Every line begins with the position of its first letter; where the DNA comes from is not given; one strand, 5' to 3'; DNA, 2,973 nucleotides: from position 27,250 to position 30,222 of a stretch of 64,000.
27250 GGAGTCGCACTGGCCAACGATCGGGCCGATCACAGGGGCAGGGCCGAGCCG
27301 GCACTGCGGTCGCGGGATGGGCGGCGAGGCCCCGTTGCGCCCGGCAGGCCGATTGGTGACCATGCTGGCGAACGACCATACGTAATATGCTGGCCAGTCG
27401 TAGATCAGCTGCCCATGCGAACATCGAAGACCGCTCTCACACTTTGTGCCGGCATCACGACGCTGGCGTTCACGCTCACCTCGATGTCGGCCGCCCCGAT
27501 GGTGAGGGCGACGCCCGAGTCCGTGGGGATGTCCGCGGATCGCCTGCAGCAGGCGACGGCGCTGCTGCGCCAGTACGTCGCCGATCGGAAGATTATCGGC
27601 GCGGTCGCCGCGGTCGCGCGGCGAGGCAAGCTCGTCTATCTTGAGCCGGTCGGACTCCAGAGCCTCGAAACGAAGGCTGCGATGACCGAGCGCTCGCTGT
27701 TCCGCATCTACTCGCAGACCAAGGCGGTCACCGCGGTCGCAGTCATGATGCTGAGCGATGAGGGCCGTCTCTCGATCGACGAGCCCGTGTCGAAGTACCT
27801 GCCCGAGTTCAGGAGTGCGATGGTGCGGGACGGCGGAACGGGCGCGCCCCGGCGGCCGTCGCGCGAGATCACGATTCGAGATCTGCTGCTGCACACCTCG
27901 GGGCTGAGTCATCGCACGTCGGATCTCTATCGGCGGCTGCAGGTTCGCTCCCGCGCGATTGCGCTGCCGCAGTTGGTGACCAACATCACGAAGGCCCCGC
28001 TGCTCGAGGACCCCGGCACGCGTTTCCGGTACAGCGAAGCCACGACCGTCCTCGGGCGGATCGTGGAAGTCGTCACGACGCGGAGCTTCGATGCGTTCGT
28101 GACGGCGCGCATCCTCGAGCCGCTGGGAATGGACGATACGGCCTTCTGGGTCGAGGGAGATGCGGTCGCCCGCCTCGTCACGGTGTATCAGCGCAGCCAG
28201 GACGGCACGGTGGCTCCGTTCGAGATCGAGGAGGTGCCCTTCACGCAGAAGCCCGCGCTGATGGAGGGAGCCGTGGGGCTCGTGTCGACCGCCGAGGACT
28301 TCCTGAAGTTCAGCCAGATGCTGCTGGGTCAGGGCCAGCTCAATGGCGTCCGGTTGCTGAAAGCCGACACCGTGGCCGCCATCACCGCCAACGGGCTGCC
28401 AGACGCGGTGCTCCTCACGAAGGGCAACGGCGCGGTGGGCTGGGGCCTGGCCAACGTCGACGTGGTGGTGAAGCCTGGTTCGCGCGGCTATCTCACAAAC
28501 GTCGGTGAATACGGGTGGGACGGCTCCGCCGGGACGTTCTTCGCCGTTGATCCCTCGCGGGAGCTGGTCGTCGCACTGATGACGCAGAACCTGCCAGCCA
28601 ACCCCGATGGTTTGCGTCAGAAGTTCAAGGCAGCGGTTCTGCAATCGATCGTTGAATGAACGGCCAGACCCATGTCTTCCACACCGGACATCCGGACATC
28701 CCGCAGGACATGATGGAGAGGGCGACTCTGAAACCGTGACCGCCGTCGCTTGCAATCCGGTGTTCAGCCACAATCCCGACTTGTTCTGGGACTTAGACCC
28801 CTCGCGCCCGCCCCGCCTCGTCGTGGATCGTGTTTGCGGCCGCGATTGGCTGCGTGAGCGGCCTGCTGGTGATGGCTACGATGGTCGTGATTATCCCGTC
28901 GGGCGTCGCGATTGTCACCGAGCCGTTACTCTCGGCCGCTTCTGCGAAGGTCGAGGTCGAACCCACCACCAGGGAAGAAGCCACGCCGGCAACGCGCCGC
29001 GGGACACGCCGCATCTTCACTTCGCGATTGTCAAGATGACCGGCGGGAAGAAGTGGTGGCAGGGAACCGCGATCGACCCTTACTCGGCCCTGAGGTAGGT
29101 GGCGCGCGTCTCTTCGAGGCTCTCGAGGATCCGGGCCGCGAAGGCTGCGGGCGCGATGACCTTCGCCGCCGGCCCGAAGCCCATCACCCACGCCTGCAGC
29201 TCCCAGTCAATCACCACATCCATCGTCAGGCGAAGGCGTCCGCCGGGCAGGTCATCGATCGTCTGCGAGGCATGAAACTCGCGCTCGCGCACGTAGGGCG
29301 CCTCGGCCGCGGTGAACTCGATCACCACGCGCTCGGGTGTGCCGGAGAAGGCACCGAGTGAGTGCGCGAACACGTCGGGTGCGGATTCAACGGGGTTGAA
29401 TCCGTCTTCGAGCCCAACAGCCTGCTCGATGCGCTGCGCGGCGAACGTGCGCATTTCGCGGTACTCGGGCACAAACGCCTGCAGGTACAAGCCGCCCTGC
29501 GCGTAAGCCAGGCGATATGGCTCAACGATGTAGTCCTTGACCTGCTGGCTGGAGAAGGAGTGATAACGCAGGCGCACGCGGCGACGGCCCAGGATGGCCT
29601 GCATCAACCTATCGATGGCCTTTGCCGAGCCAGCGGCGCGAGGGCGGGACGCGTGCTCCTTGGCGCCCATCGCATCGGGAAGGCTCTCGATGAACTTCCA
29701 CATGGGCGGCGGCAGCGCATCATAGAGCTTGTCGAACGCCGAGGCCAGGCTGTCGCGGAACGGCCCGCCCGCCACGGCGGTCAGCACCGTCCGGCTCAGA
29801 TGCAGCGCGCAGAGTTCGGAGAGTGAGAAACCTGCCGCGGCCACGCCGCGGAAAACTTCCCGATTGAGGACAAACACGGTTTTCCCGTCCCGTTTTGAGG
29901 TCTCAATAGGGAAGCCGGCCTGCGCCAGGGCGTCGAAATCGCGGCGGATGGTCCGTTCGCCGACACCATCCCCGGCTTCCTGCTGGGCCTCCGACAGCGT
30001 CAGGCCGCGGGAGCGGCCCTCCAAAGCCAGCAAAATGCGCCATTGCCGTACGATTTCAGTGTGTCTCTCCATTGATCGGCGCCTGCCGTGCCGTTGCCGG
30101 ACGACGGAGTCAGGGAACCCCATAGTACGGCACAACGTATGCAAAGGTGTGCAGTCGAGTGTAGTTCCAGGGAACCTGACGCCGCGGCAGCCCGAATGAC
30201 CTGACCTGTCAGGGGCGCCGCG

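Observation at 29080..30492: WYL (PafBC-like) regulator divergent from a possibly leaderless Cys4 micro-protein behind a RecA-NDp-like promoter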

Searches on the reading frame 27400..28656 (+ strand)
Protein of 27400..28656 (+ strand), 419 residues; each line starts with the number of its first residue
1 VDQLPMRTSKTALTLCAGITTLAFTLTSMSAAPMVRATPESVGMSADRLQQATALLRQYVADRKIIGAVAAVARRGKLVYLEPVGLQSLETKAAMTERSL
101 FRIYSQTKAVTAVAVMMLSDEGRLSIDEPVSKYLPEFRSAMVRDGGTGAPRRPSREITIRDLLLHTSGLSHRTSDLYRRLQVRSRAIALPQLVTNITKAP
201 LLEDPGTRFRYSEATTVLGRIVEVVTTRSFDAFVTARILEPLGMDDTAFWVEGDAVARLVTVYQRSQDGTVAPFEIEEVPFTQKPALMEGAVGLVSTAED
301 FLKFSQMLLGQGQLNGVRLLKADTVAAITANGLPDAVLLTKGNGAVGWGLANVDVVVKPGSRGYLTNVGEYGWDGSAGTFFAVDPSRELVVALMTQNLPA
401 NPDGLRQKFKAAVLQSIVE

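Call 5: search_protein_families(library=pfam, proteins=[window:27400-28656:+], max_evalue=0.1)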
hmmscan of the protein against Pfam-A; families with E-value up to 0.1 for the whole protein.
window:27400-28656:+ (419 aa): 1 family
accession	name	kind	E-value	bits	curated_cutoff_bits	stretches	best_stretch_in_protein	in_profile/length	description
PF00144.29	Beta-lactamase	-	5.1e-71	240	27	1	54-408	3-321/329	Beta-lactamase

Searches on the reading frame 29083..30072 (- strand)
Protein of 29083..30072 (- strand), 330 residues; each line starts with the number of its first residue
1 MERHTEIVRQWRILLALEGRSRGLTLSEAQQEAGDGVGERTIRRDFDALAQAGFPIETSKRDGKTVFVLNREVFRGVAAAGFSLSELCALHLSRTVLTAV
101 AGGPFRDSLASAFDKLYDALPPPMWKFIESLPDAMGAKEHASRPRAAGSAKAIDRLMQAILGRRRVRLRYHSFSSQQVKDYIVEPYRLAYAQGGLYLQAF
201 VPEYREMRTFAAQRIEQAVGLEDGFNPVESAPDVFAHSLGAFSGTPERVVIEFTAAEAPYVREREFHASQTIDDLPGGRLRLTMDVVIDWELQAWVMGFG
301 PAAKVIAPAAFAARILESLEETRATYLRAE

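Call 4: search_protein_families(library=ncbifam, proteins=[window:29083-30072:-], max_evalue=0.01)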
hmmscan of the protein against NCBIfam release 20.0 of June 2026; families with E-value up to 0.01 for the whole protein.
window:29083-30072:- (330 aa): 0 families

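Call 5: search_protein_families(library=pfam, proteins=[window:29083-30072:-], max_evalue=0.1)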
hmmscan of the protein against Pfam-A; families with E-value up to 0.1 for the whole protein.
window:29083-30072:- (330 aa): 3 families
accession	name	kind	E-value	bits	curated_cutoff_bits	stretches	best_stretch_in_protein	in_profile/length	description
PF13280.12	WYL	-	1.9e-16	60.2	21.8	1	153-218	3-68/70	WYL domain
PF25583.1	WCX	-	9.5e-16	58.3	23.9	1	246-321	2-74/76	WCX domain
PF08279.18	HTH_11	-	0.011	16.1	25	1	37-62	27-52/55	HTH domain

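Call 7: find_encoding_contigs(protein=window:29083-30072:-, flank=6000, max_places=6)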
Protein window:29083-30072:- (330 aa): 23 contigs read that carry it; 6 places shown.
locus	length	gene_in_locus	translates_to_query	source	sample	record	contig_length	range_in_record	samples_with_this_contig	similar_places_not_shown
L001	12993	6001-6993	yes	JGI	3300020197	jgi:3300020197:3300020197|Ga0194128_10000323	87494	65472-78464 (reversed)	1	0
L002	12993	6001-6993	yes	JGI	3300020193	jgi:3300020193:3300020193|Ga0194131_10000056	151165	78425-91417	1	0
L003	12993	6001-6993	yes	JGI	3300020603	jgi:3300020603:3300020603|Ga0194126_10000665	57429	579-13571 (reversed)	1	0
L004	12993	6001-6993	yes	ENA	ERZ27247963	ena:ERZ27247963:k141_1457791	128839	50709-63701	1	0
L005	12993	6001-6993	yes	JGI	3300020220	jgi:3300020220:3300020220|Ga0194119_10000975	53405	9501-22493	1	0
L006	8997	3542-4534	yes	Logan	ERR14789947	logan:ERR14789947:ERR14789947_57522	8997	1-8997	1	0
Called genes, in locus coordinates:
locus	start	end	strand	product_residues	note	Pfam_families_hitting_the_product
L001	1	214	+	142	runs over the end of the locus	PF01957:NfeD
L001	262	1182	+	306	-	PF01145:Band_7, PF16200:Band_7_C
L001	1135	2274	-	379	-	PF07690:MFS_1, PF00083:Sugar_tr, PF07690:MFS_1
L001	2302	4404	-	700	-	PF10459:Peptidase_S46, PF13365:Trypsin_2 (faint)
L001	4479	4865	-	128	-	PF01042:Ribonuc_L-PSP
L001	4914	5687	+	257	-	PF01416:PseudoU_synth_1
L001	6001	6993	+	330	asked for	PF13280:WYL, PF25583:WCX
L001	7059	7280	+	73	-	-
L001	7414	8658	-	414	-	PF00144:Beta-lactamase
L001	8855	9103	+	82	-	PF04542:Sigma70_r2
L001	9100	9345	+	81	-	PF13490:zf-HC2 (weak)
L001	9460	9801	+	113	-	PF00376:MerR, PF12728:HTH_17 (weak), PF13411:MerR_1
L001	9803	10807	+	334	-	PF00226:DnaJ, PF01556:DnaJ_C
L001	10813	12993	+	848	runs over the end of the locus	PF02861:Clp_N, PF23569:NBD_SMAX1, PF00004:AAA, PF17871:AAA_lid_9, PF00004:AAA, PF07724:AAA_2, PF07728:AAA_5, PF10431:ClpB_D2-small, +6 more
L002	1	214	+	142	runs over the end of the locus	PF01957:NfeD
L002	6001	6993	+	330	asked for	PF13280:WYL, PF25583:WCX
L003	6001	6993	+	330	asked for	PF13280:WYL, PF25583:WCX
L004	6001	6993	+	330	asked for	PF13280:WYL, PF25583:WCX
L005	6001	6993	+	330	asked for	PF13280:WYL, PF25583:WCX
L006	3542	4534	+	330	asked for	PF13280:WYL, PF25583:WCX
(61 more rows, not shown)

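Call 30: search_solved_structures(query=window:29083-30072:-, max_evalue=0.01)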
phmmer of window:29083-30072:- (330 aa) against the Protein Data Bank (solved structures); distinct sequences matched with E-value up to 0.01: 6.
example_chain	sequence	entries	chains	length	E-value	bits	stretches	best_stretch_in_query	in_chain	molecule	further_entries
6sj9_A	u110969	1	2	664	1.3e-09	41.2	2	143-320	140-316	Proteasome accessory factor B/C (PafBC)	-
7p5x_AX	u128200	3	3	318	1.7e-08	37.5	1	154-328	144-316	PafC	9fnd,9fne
9pfq_Q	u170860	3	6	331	7.4e-06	28.8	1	3-322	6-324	WYL domain-containing protein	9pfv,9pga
8tp8_A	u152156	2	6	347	7.6e-06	28.8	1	3-322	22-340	DeoR-family transcriptional regulator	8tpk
7p5x_AY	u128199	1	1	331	0.0007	22.3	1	34-320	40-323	Transcriptional regulator-like protein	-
9fnd_X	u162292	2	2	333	0.00073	22.3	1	34-320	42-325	Transcriptional regulator-like protein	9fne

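Call 53: search_solved_structures(query=window:29083-30072:-, max_evalue=0.01, show_alignments=5)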
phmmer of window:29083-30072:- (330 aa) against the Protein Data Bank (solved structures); distinct sequences matched with E-value up to 0.01: 6.
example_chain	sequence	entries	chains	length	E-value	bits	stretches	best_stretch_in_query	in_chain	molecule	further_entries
6sj9_A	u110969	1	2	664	1.3e-09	41.2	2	143-320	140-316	Proteasome accessory factor B/C (PafBC)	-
7p5x_AX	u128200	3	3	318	1.7e-08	37.5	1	154-328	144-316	PafC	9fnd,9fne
9pfq_Q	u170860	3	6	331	7.4e-06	28.8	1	3-322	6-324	WYL domain-containing protein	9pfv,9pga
8tp8_A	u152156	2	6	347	7.6e-06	28.8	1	3-322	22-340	DeoR-family transcriptional regulator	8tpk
7p5x_AY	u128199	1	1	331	0.0007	22.3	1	34-320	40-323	Transcriptional regulator-like protein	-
9fnd_X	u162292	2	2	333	0.00073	22.3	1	34-320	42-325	Transcriptional regulator-like protein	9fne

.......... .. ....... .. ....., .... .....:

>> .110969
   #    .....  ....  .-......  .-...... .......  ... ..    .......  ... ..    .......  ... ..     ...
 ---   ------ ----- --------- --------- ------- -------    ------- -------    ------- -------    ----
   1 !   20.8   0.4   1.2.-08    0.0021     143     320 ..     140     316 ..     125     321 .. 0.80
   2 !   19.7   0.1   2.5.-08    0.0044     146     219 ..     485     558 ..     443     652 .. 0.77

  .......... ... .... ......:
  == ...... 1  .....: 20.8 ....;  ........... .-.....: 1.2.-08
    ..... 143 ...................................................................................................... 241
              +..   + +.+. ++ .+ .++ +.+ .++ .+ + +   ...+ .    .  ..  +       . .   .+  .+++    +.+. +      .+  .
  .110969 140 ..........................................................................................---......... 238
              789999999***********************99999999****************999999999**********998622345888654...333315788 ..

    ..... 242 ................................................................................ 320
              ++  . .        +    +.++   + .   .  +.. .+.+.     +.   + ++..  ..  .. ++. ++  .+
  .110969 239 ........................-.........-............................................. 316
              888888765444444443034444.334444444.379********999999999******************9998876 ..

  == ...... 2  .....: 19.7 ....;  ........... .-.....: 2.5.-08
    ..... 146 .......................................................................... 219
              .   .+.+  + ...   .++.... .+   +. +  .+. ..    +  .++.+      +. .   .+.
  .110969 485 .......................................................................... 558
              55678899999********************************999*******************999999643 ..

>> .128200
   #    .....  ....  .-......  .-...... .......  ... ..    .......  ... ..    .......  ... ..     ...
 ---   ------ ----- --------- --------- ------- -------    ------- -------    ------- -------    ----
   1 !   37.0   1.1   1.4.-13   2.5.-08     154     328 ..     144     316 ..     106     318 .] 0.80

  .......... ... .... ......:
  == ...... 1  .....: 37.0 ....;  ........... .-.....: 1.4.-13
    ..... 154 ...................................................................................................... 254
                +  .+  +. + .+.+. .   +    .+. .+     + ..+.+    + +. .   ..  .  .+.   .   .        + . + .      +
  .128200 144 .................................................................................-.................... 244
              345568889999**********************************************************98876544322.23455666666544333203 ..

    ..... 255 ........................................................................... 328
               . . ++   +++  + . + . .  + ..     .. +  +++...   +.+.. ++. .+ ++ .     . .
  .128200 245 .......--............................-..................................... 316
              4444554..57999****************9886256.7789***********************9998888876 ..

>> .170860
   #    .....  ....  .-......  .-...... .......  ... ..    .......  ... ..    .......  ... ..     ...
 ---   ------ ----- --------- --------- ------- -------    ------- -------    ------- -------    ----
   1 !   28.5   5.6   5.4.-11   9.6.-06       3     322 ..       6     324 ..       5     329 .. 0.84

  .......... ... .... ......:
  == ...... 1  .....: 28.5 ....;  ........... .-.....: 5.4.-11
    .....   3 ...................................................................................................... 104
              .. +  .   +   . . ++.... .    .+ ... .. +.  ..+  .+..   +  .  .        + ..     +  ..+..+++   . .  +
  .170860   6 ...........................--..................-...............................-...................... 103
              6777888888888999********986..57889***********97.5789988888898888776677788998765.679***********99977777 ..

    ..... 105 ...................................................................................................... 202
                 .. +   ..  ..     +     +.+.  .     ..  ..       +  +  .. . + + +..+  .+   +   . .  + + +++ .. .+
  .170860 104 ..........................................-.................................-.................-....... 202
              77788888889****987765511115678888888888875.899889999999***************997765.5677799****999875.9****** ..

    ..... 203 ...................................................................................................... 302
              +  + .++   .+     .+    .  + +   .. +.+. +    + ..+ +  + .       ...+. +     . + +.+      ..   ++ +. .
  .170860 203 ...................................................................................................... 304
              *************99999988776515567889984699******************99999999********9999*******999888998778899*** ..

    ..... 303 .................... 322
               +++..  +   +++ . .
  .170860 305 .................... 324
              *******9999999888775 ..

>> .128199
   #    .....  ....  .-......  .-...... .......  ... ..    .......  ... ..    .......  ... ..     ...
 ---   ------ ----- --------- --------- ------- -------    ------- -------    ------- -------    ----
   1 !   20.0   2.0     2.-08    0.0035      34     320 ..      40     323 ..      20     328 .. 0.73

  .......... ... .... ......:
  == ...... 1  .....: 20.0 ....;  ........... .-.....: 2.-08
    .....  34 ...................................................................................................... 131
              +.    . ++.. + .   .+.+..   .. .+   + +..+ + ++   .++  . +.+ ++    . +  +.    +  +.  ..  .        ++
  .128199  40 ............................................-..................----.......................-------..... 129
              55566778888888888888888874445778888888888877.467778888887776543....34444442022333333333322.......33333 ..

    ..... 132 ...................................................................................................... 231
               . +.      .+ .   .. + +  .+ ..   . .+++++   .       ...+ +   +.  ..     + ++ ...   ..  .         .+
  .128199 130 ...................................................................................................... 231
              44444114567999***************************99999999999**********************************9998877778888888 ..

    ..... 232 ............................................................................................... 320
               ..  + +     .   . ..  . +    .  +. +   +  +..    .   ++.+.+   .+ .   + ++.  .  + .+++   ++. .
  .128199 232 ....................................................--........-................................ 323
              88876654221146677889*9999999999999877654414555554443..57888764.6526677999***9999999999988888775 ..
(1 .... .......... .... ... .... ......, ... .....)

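Call 55: search_protein_families(library=padloc, proteins=[window:29083-30072:-], max_evalue=0.01)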
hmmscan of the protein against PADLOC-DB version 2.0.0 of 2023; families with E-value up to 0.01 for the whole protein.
window:29083-30072:- (330 aa): 5 families
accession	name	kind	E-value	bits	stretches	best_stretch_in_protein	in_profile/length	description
PDLC01457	WYL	-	5.6e-33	112.5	1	7-309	3-227/229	"CAS-I,CAS-II,CAS-III,CAS-IV,CAS-V,CAS-VI; associated_signaling"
PDLC01652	WYL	-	2.1e-27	94.4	1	150-322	17-161/162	"CAS-I,CAS-II,CAS-III,CAS-IV,CAS-V,CAS-VI; associated_signaling"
PDLC01766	Cas3c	-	6.2e-17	59.1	1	36-315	32-305/1009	-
PDLC01484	WYL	-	0.00062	17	1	165-211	226-272/437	"CAS-I,CAS-II,CAS-III,CAS-IV,CAS-V,CAS-VI; associated_signaling"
PDLC01510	WYL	-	0.00062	17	1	165-211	226-272/437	"CAS-I,CAS-II,CAS-III,CAS-IV,CAS-V,CAS-VI; associated_signaling"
